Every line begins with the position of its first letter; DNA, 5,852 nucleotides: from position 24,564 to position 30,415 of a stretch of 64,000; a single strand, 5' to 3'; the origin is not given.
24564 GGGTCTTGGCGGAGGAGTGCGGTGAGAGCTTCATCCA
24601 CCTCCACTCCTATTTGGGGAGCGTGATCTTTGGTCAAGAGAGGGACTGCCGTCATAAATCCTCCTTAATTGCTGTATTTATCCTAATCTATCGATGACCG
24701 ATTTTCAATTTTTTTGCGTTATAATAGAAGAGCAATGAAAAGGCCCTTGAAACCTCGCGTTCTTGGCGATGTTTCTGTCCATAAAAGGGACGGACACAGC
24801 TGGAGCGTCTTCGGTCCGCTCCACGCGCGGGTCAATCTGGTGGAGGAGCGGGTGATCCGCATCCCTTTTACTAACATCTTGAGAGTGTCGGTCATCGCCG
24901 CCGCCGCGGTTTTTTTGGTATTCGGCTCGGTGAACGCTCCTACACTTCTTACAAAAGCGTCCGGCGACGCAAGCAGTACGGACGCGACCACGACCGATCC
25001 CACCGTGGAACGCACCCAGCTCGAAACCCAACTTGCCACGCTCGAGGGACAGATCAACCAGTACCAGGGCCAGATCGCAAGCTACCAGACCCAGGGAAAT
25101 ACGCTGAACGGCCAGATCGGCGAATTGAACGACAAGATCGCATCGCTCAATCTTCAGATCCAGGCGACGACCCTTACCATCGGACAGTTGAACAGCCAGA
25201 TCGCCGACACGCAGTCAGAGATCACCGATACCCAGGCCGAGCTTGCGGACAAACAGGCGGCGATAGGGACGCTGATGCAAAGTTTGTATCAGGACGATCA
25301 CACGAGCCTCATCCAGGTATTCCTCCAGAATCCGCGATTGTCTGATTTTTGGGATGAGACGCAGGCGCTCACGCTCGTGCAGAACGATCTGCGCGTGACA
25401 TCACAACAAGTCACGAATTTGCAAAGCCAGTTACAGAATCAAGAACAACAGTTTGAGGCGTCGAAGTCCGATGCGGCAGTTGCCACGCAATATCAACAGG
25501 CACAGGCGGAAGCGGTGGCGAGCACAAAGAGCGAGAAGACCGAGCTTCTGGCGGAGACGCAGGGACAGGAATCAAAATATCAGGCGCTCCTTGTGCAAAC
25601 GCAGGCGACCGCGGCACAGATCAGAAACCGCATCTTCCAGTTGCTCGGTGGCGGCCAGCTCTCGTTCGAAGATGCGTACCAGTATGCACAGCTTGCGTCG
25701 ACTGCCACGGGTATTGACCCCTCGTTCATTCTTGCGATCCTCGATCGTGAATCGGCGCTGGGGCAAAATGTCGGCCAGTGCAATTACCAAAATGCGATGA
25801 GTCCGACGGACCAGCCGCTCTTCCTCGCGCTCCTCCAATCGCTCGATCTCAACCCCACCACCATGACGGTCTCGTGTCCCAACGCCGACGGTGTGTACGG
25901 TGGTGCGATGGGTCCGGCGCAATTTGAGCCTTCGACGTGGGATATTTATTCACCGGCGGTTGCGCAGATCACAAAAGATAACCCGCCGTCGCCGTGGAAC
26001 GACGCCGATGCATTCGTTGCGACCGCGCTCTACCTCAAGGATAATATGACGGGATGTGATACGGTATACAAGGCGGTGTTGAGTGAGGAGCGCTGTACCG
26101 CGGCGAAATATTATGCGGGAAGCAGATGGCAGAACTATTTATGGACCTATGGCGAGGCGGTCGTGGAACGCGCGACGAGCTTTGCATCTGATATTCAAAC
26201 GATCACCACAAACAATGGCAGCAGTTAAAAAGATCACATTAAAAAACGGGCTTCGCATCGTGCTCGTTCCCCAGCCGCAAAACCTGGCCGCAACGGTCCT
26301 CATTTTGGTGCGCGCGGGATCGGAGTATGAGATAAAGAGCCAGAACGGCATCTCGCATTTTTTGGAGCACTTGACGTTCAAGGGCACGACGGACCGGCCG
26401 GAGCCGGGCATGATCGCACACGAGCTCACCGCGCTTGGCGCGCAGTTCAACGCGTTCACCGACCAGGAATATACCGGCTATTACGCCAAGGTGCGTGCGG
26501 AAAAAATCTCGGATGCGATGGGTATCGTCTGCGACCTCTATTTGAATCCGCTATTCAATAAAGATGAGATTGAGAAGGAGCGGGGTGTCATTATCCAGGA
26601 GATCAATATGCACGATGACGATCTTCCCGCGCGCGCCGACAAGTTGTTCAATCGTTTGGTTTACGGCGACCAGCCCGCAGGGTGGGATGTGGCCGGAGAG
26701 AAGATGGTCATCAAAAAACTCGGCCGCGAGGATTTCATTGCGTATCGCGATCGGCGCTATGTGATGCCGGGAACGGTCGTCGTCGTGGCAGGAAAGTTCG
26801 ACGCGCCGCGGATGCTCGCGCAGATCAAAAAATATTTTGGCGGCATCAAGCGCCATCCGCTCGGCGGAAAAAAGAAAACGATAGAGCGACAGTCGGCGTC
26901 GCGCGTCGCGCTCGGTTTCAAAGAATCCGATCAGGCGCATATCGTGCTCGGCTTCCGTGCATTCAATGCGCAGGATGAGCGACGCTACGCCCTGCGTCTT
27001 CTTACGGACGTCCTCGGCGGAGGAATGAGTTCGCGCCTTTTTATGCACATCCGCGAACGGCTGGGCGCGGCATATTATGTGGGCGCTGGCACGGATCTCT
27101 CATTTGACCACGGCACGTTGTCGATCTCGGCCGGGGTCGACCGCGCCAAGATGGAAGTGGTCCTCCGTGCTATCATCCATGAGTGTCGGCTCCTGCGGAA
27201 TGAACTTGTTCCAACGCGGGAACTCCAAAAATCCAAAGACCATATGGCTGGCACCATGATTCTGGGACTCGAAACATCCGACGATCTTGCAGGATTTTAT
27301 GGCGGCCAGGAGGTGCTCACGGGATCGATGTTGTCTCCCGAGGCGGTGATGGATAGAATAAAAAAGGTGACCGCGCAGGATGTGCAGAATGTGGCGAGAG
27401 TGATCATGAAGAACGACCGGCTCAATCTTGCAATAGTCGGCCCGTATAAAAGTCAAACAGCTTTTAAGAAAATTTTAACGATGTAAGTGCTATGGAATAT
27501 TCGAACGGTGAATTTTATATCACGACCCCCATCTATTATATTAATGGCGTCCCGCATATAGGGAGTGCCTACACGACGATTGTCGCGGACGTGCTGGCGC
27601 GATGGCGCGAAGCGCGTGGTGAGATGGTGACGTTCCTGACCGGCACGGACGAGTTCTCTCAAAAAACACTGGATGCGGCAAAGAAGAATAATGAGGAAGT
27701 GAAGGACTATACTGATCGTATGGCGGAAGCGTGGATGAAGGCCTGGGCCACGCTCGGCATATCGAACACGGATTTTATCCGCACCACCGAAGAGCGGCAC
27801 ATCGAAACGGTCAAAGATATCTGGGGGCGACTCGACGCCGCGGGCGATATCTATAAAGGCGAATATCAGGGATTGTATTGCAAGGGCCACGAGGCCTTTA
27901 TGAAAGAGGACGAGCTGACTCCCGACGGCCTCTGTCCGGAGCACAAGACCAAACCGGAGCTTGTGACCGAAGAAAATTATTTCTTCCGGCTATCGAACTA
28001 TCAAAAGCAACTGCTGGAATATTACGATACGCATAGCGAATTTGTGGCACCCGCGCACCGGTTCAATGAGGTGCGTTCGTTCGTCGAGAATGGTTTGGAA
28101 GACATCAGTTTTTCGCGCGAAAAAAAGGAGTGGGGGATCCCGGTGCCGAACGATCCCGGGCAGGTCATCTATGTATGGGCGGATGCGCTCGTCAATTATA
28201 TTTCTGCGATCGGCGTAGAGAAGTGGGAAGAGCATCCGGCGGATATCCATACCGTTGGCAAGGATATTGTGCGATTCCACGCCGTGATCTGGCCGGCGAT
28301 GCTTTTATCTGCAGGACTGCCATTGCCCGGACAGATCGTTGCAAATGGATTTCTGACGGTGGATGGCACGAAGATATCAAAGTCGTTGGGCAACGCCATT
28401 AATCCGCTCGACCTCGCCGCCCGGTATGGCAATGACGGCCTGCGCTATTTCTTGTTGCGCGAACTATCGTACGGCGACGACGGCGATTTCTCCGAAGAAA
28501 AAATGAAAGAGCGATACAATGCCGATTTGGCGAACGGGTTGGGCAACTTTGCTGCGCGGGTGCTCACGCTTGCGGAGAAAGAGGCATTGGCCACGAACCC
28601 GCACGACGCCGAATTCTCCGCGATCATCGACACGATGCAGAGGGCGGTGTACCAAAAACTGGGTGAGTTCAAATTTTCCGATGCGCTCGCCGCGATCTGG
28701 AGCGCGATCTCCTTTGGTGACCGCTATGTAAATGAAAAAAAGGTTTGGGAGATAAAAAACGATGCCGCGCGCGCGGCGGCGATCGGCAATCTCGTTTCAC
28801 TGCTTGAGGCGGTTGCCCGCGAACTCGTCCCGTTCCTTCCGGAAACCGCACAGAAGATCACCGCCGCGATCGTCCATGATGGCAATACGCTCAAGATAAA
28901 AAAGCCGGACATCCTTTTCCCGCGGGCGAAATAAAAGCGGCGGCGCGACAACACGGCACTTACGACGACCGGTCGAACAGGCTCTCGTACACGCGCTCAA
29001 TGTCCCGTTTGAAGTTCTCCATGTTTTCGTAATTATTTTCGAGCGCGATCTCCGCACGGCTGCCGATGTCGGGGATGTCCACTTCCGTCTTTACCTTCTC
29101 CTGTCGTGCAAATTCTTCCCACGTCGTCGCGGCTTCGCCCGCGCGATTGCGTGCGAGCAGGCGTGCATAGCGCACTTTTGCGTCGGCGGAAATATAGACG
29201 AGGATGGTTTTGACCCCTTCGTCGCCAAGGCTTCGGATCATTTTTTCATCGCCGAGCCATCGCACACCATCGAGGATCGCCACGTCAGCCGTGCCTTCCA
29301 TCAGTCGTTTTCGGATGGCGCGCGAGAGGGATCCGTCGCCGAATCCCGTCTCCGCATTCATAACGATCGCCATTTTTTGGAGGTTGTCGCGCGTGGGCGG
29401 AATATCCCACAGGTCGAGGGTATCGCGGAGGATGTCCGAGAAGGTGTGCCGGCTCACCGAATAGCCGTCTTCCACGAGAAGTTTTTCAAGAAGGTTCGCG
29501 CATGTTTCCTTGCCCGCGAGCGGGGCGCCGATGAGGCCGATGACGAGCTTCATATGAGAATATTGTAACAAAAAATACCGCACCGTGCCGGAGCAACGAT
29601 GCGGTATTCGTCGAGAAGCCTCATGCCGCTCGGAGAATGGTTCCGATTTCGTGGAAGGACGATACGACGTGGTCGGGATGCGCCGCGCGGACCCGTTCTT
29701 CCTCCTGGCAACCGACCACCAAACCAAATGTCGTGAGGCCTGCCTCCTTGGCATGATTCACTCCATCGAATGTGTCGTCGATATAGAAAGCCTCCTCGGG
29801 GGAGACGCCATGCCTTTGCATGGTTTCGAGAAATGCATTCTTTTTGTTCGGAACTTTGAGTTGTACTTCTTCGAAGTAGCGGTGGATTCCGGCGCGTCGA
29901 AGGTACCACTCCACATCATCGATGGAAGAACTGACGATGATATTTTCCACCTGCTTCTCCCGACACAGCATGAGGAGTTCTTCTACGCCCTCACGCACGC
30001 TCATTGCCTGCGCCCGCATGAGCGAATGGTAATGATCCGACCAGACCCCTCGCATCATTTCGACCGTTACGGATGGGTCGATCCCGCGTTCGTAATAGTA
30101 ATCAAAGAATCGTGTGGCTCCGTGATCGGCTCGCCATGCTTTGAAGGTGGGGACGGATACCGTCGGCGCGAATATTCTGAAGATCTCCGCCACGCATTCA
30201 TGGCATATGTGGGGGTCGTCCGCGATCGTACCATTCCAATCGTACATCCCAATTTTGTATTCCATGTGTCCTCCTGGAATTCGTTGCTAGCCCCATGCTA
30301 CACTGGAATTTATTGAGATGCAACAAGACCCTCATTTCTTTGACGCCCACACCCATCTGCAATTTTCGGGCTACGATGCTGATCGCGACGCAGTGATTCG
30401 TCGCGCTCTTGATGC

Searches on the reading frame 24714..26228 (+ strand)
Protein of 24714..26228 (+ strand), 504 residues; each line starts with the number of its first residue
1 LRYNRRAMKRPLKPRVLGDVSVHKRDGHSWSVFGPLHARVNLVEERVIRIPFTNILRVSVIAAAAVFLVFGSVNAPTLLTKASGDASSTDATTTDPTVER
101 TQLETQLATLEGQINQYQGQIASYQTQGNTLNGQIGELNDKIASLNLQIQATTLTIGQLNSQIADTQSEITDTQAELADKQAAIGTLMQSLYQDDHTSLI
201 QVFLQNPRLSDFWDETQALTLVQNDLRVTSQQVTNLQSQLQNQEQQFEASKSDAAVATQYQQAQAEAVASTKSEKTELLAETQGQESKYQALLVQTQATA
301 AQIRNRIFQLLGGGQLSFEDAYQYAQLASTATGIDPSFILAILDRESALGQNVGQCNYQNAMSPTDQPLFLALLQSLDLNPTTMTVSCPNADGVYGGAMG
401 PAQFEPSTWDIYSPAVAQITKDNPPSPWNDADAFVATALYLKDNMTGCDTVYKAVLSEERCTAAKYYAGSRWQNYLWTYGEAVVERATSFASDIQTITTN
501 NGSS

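Call 21: search_protein_families(library=pfam, proteins=[window:24714-26228:+], max_evalue=0.01)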
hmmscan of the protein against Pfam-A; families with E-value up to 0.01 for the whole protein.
window:24714-26228:+ (504 aa): 4 families
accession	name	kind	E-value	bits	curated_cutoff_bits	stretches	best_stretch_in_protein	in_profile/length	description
PF13406.11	SLT_2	-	3.8e-08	33.3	24.3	1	252-444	10-199/292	Transglycosylase SLT domain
PF08614.16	ATG16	-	9.3e-06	26.4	33.7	1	85-187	47-156/200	Autophagy protein 16 (ATG16)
PF00038.26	Filament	-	0.0045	17.1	40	1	100-191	176-268/313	Intermediate filament protein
PF04102.17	SlyX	-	0.0091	17.1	30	1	101-148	6-53/67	SlyX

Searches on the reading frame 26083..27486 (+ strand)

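Call 21: search_protein_families(library=pfam, proteins=[window:26083-27486:+], max_evalue=0.01)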
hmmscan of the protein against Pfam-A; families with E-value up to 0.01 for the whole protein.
window:26083-27486:+ (467 aa): 2 families
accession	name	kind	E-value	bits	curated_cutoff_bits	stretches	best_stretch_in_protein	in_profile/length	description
PF05193.26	Peptidase_M16_C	-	3.9e-33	115.3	23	1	213-386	2-179/181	Peptidase M16 inactive domain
PF00675.25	Peptidase_M16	-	1.3e-31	109.9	22.3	1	58-197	1-139/149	Insulinase (Peptidase family M16)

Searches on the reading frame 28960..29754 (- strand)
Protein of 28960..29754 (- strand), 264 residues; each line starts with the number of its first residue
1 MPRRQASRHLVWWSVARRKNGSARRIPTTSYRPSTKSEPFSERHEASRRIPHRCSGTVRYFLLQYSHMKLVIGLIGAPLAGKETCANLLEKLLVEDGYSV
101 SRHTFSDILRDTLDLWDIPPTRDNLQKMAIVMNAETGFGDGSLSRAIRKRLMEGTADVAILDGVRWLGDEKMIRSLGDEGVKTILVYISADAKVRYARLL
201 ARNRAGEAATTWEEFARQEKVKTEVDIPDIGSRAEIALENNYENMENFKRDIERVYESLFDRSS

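Call 22: search_protein_families(library=pfam, proteins=[window:28960-29754:-], max_evalue=0.01)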
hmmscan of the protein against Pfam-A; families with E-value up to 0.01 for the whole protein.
window:28960-29754:- (264 aa): 3 families
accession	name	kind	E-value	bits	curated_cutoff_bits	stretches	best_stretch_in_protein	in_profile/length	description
PF13207.12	AAA_17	-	3.7e-05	24.5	27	1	76-214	2-134/136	AAA domain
PF13238.12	AAA_18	-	0.0027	18.6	29.4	1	72-203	1-112/128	AAA domain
PF01583.26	APS_kinase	-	0.0051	17.3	21.1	0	70-102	3-35/152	Adenylylsulphate kinase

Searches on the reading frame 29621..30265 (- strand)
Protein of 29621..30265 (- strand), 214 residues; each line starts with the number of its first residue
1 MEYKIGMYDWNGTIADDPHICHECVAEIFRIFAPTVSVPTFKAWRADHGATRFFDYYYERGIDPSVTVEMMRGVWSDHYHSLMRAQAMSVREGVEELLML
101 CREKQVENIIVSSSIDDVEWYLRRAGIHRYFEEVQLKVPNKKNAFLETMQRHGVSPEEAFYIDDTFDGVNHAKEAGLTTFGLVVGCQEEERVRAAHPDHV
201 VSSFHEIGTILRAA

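Call 22: search_protein_families(library=pfam, proteins=[window:29621-30265:-], max_evalue=0.01)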
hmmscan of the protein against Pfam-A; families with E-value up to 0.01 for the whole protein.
window:29621-30265:- (214 aa): 3 families
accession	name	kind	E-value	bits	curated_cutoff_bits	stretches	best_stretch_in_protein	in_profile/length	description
PF13419.12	HAD_2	-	3.5e-12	47.2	23.8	1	8-181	3-177/178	Haloacid dehalogenase-like hydrolase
PF00702.32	Hydrolase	-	6.9e-09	36.8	26.4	1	9-176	7-191/191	haloacid dehalogenase-like hydrolase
PF13242.12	Hydrolase_like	-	0.00066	20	22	1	144-206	9-74/75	HAD-hyrolase-like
